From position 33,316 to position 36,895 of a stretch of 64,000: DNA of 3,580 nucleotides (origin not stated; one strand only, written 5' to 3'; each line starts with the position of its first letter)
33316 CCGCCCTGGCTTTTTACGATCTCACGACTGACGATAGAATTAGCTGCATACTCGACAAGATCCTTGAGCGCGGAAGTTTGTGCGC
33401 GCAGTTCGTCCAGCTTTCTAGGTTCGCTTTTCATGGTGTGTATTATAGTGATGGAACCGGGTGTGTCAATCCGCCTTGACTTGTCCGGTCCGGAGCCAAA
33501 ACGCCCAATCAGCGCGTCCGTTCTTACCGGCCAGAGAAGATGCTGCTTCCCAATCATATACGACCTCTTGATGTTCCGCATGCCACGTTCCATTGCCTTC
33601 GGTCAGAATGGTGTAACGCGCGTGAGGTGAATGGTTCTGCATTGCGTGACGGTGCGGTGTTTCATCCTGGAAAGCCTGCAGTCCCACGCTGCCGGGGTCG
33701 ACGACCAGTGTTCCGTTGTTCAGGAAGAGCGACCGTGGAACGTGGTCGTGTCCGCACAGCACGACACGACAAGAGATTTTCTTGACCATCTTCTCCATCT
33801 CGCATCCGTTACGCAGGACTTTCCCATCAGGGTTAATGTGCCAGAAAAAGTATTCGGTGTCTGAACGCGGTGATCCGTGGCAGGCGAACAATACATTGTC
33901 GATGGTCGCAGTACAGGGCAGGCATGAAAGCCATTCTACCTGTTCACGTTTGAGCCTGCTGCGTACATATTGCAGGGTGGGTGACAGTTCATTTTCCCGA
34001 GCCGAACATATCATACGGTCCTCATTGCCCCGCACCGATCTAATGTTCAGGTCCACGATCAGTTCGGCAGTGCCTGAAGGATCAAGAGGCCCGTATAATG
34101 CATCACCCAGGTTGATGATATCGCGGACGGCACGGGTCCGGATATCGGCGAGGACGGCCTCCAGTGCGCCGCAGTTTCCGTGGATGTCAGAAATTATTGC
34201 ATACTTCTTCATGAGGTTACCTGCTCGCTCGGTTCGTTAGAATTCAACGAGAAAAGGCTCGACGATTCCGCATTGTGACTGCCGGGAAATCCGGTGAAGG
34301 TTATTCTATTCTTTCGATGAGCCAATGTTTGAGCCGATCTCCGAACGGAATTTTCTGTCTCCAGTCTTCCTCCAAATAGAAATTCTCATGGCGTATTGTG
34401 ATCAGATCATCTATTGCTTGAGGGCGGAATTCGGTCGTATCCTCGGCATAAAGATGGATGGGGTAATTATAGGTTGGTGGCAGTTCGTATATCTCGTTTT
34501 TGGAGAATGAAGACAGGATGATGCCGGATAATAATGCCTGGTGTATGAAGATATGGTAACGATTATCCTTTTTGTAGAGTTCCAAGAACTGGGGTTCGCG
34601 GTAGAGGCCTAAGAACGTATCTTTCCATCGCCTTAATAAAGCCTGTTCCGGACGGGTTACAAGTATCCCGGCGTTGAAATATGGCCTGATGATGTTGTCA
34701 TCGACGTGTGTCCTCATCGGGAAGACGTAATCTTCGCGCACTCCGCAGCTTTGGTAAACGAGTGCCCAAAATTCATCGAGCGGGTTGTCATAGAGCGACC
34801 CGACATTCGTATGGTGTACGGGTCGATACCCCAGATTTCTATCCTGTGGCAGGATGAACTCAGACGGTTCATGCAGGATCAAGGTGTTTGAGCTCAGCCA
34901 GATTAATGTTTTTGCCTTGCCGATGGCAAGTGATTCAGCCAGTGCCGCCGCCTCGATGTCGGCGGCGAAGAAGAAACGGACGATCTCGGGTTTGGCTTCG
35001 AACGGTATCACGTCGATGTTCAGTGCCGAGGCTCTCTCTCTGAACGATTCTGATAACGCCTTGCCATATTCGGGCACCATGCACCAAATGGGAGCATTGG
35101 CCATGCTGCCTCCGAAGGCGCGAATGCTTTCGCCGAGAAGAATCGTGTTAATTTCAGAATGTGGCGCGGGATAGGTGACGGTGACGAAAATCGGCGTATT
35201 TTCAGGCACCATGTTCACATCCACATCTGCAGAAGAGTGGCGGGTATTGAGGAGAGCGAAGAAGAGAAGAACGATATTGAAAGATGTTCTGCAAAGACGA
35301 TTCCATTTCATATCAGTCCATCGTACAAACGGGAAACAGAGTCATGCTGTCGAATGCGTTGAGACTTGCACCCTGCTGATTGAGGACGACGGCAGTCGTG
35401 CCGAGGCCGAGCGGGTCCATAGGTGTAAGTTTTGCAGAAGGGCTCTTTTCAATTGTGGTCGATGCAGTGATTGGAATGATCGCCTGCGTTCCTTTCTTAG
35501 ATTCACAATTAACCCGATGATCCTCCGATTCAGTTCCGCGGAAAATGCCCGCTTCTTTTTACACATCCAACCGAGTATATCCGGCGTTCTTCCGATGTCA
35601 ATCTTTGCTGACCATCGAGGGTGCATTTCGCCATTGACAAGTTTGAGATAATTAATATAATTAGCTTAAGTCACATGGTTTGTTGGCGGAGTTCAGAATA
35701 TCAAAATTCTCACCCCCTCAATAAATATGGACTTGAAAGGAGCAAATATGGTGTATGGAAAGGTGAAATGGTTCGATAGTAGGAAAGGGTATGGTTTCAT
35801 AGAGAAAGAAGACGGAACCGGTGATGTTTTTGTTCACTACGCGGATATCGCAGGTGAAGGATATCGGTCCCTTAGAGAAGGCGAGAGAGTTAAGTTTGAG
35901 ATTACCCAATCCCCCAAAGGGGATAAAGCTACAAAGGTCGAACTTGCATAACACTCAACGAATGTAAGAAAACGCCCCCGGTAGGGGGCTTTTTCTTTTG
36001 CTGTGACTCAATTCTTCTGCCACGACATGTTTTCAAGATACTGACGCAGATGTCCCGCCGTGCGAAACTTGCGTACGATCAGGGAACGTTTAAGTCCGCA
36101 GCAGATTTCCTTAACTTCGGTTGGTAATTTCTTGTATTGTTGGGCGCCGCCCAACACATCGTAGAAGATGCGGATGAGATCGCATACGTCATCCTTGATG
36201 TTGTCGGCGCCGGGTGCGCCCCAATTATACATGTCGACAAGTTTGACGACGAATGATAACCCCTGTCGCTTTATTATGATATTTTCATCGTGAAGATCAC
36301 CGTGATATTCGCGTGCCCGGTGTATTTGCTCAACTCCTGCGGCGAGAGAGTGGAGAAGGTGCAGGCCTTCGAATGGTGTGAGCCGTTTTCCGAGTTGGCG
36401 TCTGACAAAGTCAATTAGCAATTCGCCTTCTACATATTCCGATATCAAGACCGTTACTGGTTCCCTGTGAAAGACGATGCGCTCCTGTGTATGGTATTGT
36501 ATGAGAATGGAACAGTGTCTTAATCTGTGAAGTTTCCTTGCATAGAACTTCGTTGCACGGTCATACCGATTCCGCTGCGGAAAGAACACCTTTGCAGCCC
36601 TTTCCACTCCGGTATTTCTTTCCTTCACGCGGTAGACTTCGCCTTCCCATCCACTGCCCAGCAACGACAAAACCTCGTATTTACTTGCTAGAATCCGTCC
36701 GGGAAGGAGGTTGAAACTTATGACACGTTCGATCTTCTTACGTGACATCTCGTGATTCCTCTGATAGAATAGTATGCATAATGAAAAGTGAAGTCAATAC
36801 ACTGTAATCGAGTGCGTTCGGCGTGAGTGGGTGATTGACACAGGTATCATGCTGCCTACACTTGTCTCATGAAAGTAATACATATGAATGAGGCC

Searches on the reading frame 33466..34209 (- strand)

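Call 70: search_protein_families(library=pfam, proteins=[window:33466-34209:-], max_evalue=0.001)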
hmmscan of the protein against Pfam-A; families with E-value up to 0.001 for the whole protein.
window:33466-34209:- (247 aa): 2 families
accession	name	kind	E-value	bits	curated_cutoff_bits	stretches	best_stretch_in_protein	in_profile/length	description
PF12850.12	Metallophos_2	-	5e-16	59.5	27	1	3-183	3-143/154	Calcineurin-like phosphoesterase superfamily domain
PF00149.33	Metallophos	-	3.6e-12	47.6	21.5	1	2-158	2-191/191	Calcineurin-like phosphoesterase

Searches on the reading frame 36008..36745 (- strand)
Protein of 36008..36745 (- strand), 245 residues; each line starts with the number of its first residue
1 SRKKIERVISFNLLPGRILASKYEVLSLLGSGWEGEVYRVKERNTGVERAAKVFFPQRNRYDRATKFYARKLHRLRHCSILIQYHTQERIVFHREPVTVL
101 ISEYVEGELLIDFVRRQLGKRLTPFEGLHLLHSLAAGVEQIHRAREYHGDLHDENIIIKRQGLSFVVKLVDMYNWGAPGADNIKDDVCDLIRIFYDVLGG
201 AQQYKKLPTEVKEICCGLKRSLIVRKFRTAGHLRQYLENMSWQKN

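Call 70: search_protein_families(library=pfam, proteins=[window:36008-36745:-], max_evalue=0.001)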
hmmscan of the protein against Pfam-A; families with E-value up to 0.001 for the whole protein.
window:36008-36745:- (245 aa): 2 families
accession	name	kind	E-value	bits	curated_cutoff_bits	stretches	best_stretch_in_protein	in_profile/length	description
PF00069.31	Pkinase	-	9e-15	55.2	31.7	1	23-171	1-141/263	Protein kinase domain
PF07714.23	PK_Tyr_Ser-Thr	-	7.3e-09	35.7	23.1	1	26-171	4-145/258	Protein tyrosine and serine/threonine kinase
